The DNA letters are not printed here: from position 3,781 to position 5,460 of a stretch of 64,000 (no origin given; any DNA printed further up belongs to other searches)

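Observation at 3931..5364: AT-rich 477-aa orphan gene between tRNA-Leu(GAG) and tRNA-Gln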

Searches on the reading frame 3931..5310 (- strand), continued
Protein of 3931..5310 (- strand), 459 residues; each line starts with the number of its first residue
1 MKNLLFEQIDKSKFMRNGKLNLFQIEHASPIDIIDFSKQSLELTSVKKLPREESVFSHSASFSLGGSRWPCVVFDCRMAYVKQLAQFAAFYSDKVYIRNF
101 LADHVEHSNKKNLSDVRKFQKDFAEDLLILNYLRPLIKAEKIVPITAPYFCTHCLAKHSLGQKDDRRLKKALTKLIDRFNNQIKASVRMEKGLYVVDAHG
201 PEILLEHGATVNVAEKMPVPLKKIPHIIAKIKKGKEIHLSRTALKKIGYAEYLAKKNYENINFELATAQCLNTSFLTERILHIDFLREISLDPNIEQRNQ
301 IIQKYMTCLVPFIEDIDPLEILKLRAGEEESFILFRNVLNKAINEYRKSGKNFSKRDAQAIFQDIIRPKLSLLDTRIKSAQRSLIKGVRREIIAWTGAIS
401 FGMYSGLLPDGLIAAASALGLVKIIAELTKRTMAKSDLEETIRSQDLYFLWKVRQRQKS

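Call 56: search_protein_families(library=pfam, alignment_id=A2, max_evalue=0.00001)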
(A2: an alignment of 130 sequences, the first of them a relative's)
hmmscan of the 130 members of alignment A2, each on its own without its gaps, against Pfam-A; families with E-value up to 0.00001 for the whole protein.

A. member 1, L001:5649-7145:+ (498 aa): 2 families
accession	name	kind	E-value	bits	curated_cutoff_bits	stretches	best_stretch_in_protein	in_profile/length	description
PF00239.26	Resolvase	-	1.8e-29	103.1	23.3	1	15-160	3-144/145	Resolvase, N terminal domain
PF07508.19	Recombinase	-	1.7e-16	60.8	21.1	1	181-282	1-101/102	Recombinase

B. families by the number of members that match (of 130 scanned): 109 families (the first 25 are shown)
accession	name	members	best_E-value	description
PF00004.35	AAA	3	5.3e-25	ATPase family associated with various cellular activities (AAA)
PF00753.33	Lactamase_B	2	2.4e-13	Metallo-beta-lactamase superfamily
PF09413.15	DUF2007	2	6.2e-11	Putative prokaryotic signal transducing protein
PF01170.24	UPF0020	2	3.7e-09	RMKL-like, methyltransferase domain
PF07728.20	AAA_5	2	2.2e-08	AAA domain (dynein-related subfamily)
PF00490.27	ALAD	1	4.6e-153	Delta-aminolevulinic acid dehydratase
PF02113.21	Peptidase_S13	1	1.4e-104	D-Ala-D-Ala carboxypeptidase 3 (S13) family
PF10150.14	RNase_E_G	1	6e-103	Ribonuclease E/G family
PF09549.16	RE_Bpu10I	1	4.5e-93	Bpu10I restriction endonuclease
PF01970.21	TctA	1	8.9e-85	Tripartite tricarboxylate transporter TctA family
PF05362.19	Lon_C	1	1.4e-82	Lon protease (S16) C-terminal proteolytic domain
PF01904.24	DUF72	1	3.4e-74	Protein of unknown function DUF72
PF02245.21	Pur_DNA_glyco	1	8e-71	Methylpurine-DNA glycosylase (MPG)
PF00884.28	Sulfatase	1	2.6e-62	Sulfatase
PF06044.18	DpnI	1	1.8e-58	Dam-replacing family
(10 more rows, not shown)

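Call 57: search_protein_families(library=padloc, alignment_id=A2, max_evalue=0.00001)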
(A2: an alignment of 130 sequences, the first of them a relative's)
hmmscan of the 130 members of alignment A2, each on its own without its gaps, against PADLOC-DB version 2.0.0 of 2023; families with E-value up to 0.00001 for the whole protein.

A. member 1, L001:5649-7145:+ (498 aa): 0 families

B. families by the number of members that match (of 130 scanned): 170 families (the first 25 are shown)
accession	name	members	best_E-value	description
PDLC04134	mad2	2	5.8e-18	mads_2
PDLC04232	IetA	2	4.4e-14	-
PDLC03604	REase_MTase_IIG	1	2.7e-194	Type IIG restriction enzyme-methyltransferase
PDLC00731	Effector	1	5.8e-97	TIR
PDLC00732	Effector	1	1.9e-95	TIR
PDLC02371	PycTIR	1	1.8e-88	-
PDLC03207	mREase_II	1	1.1e-73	Type II methyl-directed restriction enzyme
PDLC02208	Ppl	1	7.5e-50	-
PDLC03612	REase_MTase_IIG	1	1.6e-46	Type IIG restriction enzyme-methyltransferase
PDLC04869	PDC-S05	1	1.3e-45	-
PDLC04856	PDC-S05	1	3.7e-45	-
PDLC02503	BrxHI|BrxHII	1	2.8e-40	BrxHI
PDLC03960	SngC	1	4.9e-40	-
PDLC03609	REase_MTase_IIG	1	9.1e-40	Type IIG restriction enzyme-methyltransferase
PDLC00037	DruE3|DruE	1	1.7e-38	SNF2 family N-terminal domain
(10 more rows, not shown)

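Call 58: search_dna_similar(query=window:3931-5310:-, collection=plasmids, mode=protein, max_evalue=0.001)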
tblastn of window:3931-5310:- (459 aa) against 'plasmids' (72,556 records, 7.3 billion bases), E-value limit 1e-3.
No match.

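Call 59: search_dna_similar(query=window:3931-5310:-, collection=phages, mode=protein, max_evalue=0.001)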
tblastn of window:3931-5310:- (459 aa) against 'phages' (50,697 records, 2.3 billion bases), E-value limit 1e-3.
No match.

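Call 60: find_homologous_proteins(query=P0084, max_evalue=0.001)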
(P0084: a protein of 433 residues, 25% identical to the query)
Query P0084 (433 aa): 3 proteins with E <= 0.001 among 5176 candidates.
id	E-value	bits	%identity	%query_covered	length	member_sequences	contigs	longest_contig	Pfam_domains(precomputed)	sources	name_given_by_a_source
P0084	2.2e-284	961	100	100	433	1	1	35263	-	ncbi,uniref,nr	ncbi:hypothetical protein [Fusibacter ferrireducens]|uniref:Uncharacterized protein n=1 Tax=Fusibact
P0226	1.6e-125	437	47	99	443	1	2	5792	-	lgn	-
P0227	5.2e-22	96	23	87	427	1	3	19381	-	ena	-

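Call 73: search_protein_families(library=padloc, proteins=[L162:2959-6795:+, L114:5358-8294:+, L106:1673-4447:+, L093:3024-5474:+, L138:248-2635:+, L150:346-2631:+, L105:4156-6318:+, L102:5943-7628:+, L131:1570-3180:+, L126:2460-4025:+], max_evalue=1e-10)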
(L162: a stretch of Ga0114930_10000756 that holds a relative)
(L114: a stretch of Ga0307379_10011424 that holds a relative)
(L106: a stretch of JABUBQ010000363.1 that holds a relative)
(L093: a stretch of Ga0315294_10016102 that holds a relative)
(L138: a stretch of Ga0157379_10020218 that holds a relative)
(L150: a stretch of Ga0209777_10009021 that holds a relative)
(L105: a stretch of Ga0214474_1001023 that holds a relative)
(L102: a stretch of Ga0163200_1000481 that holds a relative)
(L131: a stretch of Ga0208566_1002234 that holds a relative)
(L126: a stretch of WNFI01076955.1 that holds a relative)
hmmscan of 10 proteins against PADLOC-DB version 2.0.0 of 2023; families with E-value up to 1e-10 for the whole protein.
L162:2959-6795:+ (1278 aa): 0 families

L114:5358-8294:+ (978 aa): 33 families (the best 25 are shown)
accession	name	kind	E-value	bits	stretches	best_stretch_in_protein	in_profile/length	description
PDLC03604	REase_MTase_IIG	-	2.7e-194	646.1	1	17-715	4-689/1011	Type IIG restriction enzyme-methyltransferase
PDLC03612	REase_MTase_IIG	-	1.6e-46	157.1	2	558-805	785-1045/1247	Type IIG restriction enzyme-methyltransferase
PDLC03609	REase_MTase_IIG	-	9.1e-40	134.3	1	412-686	435-668/1066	Type IIG restriction enzyme-methyltransferase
PDLC03629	REase_MTase_IIG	-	1.2e-33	114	1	370-694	373-700/1182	Type IIG restriction enzyme-methyltransferase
PDLC03596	REase_MTase_IIG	-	2.2e-31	106.8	1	556-805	692-942/1148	Type IIG restriction enzyme-methyltransferase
PDLC03250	MTase_II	-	7.8e-31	105.5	1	374-736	159-508/775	Type II methyltransferase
PDLC03335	MTase_II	-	1.8e-27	94.3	1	477-702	137-327/607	Type II methyltransferase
PDLC02643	DrmMI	-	5.9e-27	91.9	1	373-504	550-698/1347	DrmMI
PDLC02529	PglX|PglXI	-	3.1e-25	86.1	1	373-642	194-427/1189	PglX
PDLC03245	MTase_II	-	1.8e-23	80.9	1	374-504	23-134/577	Type II methyltransferase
PDLC03628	REase_MTase_IIG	-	5e-23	79.1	1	560-671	734-844/1100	Type IIG restriction enzyme-methyltransferase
PDLC02527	PglX|PglXI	-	9.9e-22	74.5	1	413-501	303-390/1332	PglX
PDLC03348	MTase_II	-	1.2e-20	71.7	1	569-949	340-697/727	Type II methyltransferase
PDLC02521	PglX|PglXI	-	1.1e-19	67.9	1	566-686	473-594/1174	PglX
PDLC03226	MTase_II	-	1.3e-19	68.2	0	544-739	98-292/579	Type II methyltransferase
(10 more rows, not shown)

L106:1673-4447:+ (924 aa): 2 families
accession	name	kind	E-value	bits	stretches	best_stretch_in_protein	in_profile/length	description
PDLC02208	Ppl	-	7.5e-50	167.9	2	18-676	10-638/894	-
PDLC04135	mad3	-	9.7e-18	62.8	1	298-903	13-355/374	mads_3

L093:3024-5474:+ (816 aa): 1 family
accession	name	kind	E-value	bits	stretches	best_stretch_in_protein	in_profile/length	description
PDLC02506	BrxL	-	2.9e-21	73.4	1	653-812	519-678/680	BrxL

L138:248-2635:+ (795 aa): 2 families
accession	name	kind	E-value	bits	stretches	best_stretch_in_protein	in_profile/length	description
PDLC04232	IetA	-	4.4e-14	50.6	1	455-621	119-278/330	-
PDLC02196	IetA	-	3.6e-11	41.1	1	451-607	121-273/374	-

L150:346-2631:+ (761 aa): 22 families
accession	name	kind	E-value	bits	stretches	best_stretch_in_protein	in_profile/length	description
PDLC02503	BrxHI|BrxHII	-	2.8e-40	136.3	1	40-400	8-353/698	BrxHI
PDLC03960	SngC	-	4.9e-40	136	1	40-408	9-369/720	-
PDLC00037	DruE3|DruE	-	1.7e-38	130.2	1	54-149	100-206/2055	SNF2 family N-terminal domain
PDLC00013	DruE1|DruE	-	2.9e-37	126.2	1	51-130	86-177/1776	SNF2 family N-terminal domain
PDLC00036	DruE3|DruE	-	2.2e-31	105.9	1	46-237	79-303/2023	SNF2 family N-terminal domain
PDLC00035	DruE3|DruE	-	5.4e-28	95.3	1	53-237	100-310/1460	SNF2 family N-terminal domain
PDLC02501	BrxHI|BrxHII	-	4.5e-27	92.5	1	52-392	20-343/925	BrxHI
PDLC02864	DpdF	-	3.2e-24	83.7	1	52-221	19-177/610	DpdF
PDLC03928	PsyrT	-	1.4e-23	81.1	1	323-409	267-355/689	-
PDLC02870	DpdF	-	4.2e-20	69.7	0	285-395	211-324/534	DpdF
PDLC00015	DruE2|DruE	-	1.4e-19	67.4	0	50-98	94-140/1887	SNF2 family N-terminal domain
PDLC00051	DruE4|DruE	-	4.4e-19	65.6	0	49-99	82-137/1829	SNF2 family N-terminal domain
PDLC02897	DpdJ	-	2.4e-18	63.4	1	60-390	104-450/1570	DpdJ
PDLC02569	DrmA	-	1e-17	61.2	1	181-409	657-888/1095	DrmA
PDLC00014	DruE2|DruE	-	2.1e-17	59.9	0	49-98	101-151/1928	SNF2 family N-terminal domain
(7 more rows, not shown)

L105:4156-6318:+ (720 aa): 8 families
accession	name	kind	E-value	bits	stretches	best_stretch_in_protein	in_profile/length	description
PDLC03353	MTase_II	-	4.4e-19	67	0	197-308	23-107/260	Type II methyltransferase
PDLC03364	MTase_II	-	7.4e-18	62.7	0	200-308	238-345/380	Type II methyltransferase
PDLC03380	MTase_II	-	1.4e-16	58.7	0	21-120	32-127/393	Type II methyltransferase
PDLC03224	MTase_II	-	2.4e-16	57.7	0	18-88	65-136/481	Type II methyltransferase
PDLC03325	MTase_II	-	5.7e-13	46.4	0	25-112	71-153/426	Type II methyltransferase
PDLC03377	MTase_II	-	1e-12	45.5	0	24-107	99-180/504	Type II methyltransferase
PDLC03322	MTase_II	-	5.4e-12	43.3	0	32-106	48-124/446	Type II methyltransferase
PDLC03387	MTase_II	-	7.6e-11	39.7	0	28-83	216-271/289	Type II methyltransferase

L102:5943-7628:+ (561 aa): 0 families

L131:1570-3180:+ (536 aa): 0 families

L126:2460-4025:+ (521 aa): 0 families

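Call 77: find_encoding_contigs(protein=P0001, flank=10000, max_places=3)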
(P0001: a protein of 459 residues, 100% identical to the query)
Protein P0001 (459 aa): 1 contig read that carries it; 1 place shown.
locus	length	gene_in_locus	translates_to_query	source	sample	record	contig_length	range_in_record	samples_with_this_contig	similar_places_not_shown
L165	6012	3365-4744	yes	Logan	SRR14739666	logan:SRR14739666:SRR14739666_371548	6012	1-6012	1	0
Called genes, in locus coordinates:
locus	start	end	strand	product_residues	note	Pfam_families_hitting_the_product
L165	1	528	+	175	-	?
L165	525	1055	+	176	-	PF09970:DUF2204 (weak), PF10706:Aminoglyc_resit (weak), PF14907:NTP_transf_5, PF08843:AbiEii (weak)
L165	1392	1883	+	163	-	PF01558:POR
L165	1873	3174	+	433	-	PF00749:tRNA-synt_1c, PF19269:Anticodon_2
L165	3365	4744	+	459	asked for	-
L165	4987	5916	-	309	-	PF00072:Response_reg, PF00990:GGDEF, PF22335:Cas10-Cmr2_palm2 (faint)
